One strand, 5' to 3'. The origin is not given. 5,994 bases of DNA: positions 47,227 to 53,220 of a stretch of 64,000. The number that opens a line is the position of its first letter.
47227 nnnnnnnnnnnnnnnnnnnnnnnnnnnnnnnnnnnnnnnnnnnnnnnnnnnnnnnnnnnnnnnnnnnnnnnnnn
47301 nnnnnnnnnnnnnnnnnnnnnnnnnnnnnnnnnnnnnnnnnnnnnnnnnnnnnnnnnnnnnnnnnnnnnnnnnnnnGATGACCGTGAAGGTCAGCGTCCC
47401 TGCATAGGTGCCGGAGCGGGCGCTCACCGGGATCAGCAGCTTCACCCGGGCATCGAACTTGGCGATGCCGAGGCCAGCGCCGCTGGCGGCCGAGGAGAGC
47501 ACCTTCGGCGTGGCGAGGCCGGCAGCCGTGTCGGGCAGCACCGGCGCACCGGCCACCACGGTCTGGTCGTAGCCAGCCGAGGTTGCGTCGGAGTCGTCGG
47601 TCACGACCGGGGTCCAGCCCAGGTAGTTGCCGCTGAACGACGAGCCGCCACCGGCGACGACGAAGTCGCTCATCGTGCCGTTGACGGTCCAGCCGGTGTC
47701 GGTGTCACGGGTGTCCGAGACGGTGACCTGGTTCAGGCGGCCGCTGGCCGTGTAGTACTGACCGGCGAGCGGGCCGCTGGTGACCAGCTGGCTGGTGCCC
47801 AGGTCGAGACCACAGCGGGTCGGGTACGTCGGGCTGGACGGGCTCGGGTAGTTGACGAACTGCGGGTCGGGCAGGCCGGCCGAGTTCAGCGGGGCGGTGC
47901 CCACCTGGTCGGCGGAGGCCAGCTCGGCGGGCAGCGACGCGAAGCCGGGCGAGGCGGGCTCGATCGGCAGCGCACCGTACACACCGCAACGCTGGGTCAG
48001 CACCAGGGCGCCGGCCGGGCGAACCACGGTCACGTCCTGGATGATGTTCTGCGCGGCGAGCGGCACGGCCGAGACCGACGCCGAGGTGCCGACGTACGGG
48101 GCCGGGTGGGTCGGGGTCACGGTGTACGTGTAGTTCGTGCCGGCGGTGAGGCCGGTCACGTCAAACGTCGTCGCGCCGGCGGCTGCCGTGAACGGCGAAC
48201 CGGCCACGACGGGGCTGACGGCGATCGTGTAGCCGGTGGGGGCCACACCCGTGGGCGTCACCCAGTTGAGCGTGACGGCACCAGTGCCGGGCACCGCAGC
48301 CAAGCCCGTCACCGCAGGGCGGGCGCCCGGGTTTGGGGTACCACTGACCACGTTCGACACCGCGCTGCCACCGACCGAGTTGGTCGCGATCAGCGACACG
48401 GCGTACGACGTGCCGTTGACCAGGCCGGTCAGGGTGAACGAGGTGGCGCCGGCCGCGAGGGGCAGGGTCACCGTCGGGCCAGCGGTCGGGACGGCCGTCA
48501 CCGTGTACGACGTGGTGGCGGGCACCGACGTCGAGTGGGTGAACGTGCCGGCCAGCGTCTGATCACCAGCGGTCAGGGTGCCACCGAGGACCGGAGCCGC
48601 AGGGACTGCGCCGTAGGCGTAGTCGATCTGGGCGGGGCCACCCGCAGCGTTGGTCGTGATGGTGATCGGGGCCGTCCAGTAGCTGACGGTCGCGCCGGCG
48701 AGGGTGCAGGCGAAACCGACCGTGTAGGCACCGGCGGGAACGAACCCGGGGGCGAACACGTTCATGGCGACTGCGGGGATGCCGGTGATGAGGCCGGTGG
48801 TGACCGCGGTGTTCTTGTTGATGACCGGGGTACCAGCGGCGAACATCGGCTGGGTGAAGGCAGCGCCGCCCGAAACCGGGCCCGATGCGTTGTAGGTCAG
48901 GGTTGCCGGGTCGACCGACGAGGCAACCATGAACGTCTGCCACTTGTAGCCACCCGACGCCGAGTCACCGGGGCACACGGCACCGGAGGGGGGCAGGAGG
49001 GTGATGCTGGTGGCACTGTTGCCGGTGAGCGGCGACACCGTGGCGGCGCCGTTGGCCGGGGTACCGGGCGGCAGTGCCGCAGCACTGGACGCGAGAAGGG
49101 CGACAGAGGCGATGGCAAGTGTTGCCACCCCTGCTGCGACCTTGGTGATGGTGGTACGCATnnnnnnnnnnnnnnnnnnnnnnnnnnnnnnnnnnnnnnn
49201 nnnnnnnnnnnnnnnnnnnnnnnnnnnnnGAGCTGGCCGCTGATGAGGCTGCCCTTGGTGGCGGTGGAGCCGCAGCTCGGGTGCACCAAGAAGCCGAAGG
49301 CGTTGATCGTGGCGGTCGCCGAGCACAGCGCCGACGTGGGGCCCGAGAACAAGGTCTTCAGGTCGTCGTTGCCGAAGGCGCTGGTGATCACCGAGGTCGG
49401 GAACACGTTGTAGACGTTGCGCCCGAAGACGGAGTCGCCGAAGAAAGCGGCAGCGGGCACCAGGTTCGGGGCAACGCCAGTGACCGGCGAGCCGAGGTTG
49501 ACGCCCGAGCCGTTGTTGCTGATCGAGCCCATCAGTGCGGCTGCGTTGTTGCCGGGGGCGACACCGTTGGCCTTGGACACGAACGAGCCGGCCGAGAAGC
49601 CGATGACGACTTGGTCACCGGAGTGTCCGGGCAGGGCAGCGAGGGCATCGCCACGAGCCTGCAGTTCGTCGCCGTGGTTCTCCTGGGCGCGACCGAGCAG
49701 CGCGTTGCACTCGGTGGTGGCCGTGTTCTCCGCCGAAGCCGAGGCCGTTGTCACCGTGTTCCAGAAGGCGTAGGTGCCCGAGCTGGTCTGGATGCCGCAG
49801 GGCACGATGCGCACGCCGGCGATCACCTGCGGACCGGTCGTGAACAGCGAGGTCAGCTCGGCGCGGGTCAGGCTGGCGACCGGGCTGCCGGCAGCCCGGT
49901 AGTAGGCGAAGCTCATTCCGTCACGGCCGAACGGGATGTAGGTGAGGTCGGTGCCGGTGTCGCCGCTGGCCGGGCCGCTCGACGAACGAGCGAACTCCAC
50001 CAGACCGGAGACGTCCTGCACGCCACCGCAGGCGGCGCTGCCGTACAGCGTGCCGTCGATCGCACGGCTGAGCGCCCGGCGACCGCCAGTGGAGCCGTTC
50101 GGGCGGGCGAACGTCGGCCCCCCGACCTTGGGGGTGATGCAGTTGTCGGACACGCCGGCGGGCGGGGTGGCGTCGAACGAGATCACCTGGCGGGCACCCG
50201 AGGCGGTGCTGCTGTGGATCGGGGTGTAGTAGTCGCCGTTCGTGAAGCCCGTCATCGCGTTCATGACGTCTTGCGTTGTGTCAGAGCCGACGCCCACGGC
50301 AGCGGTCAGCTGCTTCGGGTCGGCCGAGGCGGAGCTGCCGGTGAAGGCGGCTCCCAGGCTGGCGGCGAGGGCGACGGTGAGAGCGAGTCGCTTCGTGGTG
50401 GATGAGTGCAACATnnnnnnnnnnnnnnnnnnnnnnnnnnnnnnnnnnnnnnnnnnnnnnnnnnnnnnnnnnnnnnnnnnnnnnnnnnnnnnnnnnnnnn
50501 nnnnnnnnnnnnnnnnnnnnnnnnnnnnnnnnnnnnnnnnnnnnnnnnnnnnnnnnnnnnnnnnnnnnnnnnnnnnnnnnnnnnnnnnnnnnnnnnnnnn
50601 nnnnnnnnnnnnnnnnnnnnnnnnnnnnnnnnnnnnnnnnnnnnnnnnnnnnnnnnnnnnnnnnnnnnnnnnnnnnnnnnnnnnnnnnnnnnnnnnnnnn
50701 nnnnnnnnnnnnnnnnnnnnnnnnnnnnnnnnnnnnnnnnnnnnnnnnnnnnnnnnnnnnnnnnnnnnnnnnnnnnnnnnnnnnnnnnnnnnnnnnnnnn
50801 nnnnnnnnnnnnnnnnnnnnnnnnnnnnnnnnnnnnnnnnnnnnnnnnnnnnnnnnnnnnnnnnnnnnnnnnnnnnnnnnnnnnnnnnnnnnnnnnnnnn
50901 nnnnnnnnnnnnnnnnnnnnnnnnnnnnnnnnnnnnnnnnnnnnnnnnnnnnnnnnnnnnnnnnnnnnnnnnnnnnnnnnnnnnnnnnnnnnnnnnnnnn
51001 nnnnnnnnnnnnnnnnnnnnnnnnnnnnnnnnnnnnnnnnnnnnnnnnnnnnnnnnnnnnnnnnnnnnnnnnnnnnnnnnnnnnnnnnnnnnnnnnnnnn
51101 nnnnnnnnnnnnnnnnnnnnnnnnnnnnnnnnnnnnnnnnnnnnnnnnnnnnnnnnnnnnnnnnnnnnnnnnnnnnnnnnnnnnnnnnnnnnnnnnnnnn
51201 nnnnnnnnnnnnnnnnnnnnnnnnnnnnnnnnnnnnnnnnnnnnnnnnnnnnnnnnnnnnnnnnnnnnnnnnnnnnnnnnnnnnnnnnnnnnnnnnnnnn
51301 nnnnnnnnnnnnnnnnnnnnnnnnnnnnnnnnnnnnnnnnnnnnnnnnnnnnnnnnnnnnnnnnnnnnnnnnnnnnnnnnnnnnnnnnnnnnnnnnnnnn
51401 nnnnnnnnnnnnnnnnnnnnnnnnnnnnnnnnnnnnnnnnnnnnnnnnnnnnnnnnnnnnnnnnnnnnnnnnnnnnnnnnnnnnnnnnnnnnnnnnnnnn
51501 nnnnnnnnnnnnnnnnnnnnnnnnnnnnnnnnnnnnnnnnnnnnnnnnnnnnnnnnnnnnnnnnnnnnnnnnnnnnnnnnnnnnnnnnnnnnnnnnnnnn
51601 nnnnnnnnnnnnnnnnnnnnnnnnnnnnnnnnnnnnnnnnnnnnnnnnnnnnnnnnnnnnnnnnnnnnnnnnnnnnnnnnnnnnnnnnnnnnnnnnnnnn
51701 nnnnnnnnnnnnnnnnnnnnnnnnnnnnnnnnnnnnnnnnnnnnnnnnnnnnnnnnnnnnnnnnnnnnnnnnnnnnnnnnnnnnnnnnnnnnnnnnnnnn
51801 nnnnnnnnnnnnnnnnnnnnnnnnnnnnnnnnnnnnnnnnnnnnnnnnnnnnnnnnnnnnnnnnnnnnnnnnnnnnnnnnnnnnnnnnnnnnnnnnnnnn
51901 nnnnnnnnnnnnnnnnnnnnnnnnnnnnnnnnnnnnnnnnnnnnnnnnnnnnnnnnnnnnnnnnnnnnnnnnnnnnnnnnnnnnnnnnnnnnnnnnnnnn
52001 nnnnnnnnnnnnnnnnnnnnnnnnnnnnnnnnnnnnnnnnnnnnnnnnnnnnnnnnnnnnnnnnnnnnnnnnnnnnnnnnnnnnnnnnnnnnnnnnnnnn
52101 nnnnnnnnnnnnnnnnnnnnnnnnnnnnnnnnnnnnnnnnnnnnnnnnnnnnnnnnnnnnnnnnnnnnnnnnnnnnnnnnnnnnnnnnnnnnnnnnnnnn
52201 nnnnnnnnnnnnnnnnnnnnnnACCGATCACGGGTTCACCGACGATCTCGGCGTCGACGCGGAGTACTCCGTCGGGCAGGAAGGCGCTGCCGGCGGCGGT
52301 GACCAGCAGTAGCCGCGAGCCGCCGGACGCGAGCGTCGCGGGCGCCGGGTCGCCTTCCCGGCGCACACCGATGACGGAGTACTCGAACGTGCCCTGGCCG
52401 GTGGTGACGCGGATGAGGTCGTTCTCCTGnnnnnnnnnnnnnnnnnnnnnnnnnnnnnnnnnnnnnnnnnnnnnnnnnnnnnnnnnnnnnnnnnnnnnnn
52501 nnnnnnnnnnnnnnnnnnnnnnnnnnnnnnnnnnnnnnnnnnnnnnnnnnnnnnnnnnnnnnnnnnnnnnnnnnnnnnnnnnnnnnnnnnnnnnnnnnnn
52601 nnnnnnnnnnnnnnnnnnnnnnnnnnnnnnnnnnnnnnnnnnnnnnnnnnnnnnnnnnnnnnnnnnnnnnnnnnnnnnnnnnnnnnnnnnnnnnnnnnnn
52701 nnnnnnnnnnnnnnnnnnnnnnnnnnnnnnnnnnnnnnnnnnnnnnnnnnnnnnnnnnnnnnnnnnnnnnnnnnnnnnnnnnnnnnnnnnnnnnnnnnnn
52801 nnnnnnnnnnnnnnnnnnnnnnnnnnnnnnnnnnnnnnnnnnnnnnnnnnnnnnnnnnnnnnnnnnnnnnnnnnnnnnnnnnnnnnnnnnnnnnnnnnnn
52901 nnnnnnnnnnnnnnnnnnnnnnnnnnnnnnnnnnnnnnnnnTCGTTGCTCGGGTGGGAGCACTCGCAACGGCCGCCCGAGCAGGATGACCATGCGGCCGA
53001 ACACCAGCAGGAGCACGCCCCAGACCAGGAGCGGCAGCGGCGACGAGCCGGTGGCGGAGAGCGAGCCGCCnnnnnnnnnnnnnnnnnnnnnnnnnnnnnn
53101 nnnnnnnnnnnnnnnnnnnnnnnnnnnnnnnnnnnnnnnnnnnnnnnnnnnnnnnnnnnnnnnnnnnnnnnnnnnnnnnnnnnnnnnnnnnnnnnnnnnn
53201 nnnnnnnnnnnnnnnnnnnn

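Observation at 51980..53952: Sortase homolog that appears to have lost both catalytic His and Cys, encoded next to an LSATG-signal substrate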

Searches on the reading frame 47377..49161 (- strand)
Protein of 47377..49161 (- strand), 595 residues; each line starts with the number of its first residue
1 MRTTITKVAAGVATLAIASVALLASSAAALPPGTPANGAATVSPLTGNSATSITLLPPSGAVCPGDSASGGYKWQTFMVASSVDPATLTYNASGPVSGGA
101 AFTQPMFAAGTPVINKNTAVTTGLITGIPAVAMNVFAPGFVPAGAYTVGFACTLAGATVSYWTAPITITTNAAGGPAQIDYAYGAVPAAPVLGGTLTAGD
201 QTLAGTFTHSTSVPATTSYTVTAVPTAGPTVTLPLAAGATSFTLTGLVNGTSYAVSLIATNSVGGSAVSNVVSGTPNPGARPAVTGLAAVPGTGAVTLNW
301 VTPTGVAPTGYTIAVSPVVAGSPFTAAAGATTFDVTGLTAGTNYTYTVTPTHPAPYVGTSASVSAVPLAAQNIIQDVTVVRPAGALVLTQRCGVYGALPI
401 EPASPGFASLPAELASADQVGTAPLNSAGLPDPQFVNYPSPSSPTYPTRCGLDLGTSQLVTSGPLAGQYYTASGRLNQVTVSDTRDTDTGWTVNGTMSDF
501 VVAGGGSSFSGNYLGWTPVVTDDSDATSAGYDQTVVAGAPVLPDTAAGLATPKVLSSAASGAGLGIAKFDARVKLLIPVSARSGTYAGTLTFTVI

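Call 6: search_protein_families(library=pfam, proteins=[window:47377-49161:-], max_evalue=0.1)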
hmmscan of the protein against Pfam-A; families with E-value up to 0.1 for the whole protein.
window:47377-49161:- (595 aa): 2 families
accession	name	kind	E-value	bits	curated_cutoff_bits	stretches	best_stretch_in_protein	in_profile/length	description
PF00041.27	fn3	-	1e-13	51.7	25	2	293-352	13-69/84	Fibronectin type III domain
PF13731.11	WxL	-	0.00013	22.5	25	1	471-593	82-209/214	WxL domain surface cell wall-binding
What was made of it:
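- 47374..49161 (-): 595-aa protein: paralogous N-terminal domain, fn3 repeats, and a C-terminal WxL-like domain. fn3 E = 1e-13 and WxL 22.5 bits against a cutoff of 25 (call 6).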

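Call 7: search_protein_families(library=ncbifam, proteins=[window:47377-49161:-], max_evalue=0.1)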
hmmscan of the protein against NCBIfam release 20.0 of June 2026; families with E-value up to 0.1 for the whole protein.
window:47377-49161:- (595 aa): 2 families
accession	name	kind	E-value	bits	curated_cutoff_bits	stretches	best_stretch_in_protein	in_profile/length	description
NF045522.1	MXAN_2561_fam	equivalog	3.8e-06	26.6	150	1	177-277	160-259/304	MXAN_2561 family MXYO-CTERM-anchored protein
TIGR03000.1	plancto_dom_1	domain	0.015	15.2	43.1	0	319-349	17-47/75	TIGR03000 domain-containing protein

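Call 39: search_solved_structures(query=window:47377-49161:-, max_evalue=1)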
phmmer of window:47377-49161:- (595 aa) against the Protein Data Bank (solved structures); distinct sequences matched with E-value up to 1: 11.
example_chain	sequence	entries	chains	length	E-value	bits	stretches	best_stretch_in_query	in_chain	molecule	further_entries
7y8s_A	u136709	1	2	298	3.3e-07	32.8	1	171-273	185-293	Dscam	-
1qr4_A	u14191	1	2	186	3e-05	26.3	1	217-348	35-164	PROTEIN (TENASCIN)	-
7y6e_A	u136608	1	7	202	0.00016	23.9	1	171-273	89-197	Dscam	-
9p6s_C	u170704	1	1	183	0.032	16.3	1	239-349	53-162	Fibronectin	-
4lxo_A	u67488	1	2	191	0.057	15.5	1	238-349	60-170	Fibronectin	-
4u3h_A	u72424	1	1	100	0.063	15.4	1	273-363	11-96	FN3con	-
1tdq_A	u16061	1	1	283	0.23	13.5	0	230-349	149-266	Tenascin-R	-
7y8h_A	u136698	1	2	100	0.52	12.3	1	238-272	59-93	Down Syndrome Cell Adhesion Molecules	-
3teu_A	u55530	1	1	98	0.63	12.1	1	296-349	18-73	Fibcon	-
8qy4_C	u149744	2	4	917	0.65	12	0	241-304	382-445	Interleukin-6 receptor subunit beta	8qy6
8v2b_B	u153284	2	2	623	0.74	11.8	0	241-304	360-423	Interleukin-6 receptor subunit beta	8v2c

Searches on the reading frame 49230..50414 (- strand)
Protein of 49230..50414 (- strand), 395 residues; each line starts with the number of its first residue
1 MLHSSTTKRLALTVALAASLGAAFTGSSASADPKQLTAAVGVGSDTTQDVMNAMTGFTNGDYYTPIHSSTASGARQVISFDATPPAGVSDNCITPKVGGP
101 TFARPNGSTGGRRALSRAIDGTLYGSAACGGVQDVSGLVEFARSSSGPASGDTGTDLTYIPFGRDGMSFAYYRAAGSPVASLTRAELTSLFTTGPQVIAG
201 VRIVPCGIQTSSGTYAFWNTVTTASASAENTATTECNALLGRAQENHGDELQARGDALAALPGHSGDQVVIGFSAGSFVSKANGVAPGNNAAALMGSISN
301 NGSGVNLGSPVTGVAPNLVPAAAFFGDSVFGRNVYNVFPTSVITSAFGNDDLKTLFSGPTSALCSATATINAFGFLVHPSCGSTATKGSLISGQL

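Call 6: search_protein_families(library=pfam, proteins=[window:49230-50414:-], max_evalue=0.1)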
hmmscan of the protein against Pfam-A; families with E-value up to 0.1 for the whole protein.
window:49230-50414:- (395 aa): 0 families

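Call 7: search_protein_families(library=ncbifam, proteins=[window:49230-50414:-], max_evalue=0.1)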
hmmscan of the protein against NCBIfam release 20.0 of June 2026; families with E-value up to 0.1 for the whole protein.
window:49230-50414:- (395 aa): 0 families

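Call 41: search_solved_structures(query=window:49230-50414:-, max_evalue=1)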
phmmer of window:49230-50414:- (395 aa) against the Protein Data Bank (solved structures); distinct sequences matched with E-value up to 1: 1.
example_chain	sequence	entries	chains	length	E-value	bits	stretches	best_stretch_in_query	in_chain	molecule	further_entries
5m2s_B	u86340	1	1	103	0.44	12.9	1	116-160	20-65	Doc8: Type I dockerin repeat domain from family 9 glycoside hydrolase WP_009982745[Ruminoc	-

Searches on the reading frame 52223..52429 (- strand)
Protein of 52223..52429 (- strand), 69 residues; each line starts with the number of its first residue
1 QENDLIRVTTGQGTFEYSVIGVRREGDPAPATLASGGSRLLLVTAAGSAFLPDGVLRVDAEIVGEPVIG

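Call 35: search_solved_structures(query=A2, max_evalue=10, show_alignments=5)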
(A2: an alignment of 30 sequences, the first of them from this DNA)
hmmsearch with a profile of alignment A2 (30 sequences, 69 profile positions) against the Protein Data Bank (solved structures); distinct sequences matched with E-value up to 10: 2.
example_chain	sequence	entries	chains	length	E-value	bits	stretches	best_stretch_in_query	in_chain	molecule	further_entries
6gxs_A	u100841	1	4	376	0.0015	21.5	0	2-38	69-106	CV39L lectin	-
7jil_B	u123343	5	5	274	0.64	13.1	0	9-34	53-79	50S ribosomal protein L2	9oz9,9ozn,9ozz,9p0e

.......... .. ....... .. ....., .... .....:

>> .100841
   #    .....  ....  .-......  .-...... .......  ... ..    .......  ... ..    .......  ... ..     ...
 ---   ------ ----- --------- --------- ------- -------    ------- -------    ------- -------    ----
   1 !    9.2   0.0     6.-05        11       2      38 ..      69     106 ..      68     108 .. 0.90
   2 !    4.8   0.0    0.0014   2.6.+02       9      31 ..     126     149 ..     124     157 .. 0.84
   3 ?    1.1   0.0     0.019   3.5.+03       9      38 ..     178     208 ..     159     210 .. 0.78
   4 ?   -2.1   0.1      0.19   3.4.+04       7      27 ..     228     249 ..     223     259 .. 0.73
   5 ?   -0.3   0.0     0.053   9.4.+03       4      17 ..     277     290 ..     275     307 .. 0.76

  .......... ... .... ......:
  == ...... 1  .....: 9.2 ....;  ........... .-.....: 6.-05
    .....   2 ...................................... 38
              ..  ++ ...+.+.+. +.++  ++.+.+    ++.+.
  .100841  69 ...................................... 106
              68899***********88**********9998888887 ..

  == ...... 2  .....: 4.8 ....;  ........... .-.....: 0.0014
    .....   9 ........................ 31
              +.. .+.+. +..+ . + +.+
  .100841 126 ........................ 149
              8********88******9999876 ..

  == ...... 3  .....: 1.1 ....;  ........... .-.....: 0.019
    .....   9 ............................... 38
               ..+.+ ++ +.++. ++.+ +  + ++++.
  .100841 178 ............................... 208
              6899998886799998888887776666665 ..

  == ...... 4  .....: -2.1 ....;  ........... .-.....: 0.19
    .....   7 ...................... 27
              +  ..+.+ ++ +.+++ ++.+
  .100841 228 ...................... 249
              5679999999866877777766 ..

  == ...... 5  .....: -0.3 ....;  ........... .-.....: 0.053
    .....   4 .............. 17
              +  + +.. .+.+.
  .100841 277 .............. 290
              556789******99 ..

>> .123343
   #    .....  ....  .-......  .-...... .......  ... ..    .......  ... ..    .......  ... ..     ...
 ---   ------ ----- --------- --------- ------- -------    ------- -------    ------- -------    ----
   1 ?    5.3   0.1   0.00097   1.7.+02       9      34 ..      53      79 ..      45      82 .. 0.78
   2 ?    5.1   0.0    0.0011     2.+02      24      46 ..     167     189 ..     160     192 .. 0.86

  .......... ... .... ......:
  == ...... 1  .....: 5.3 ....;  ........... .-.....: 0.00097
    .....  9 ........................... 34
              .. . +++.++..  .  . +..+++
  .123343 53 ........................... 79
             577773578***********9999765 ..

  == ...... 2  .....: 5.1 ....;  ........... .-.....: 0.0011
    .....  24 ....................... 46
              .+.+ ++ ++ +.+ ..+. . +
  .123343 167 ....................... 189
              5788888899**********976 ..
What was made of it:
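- Tried and rejected: A profile of residues 172-240 found no sortase (call 35).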

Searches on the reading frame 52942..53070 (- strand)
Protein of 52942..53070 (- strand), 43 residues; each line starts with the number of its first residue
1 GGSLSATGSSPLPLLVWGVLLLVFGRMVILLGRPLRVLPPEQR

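Call 76: find_homologous_proteins(query=A6, max_evalue=0.01)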
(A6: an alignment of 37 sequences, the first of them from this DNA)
Query A6 (37 sequences) (43 aa, profile of the alignment): 11 proteins with E <= 0.01 among 93 candidates.
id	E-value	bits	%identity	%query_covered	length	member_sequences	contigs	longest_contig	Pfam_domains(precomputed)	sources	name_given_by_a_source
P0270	4.3e-17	79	64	84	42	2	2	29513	-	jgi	-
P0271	7.6e-17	78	69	98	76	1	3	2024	-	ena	-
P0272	3.1e-16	76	57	86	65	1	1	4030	-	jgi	jgi:LPXTG-motif cell wall-anchored protein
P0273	2.8e-15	73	63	95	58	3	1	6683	-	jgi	jgi:hypothetical protein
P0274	1.2e-14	71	61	88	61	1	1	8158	-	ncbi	ncbi:MAG: LPXTG cell wall anchor domain-containing protein [Ilumatobacteraceae bacterium]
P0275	1.6e-14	71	51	86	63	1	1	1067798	-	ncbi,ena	-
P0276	2.2e-13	67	64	98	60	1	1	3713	-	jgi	jgi:LPXTG-motif cell wall-anchored protein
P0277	6.7e-10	56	60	70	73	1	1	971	-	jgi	jgi:LPXTG-motif cell wall-anchored protein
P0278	3.6e-9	54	63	70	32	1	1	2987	-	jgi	jgi:hypothetical protein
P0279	2.4e-8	51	63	70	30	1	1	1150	-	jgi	jgi:hypothetical protein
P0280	7.3e-8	49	79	56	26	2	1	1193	-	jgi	jgi:hypothetical protein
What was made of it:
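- Tried and rejected: It returned only 11 short fragments (call 76).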
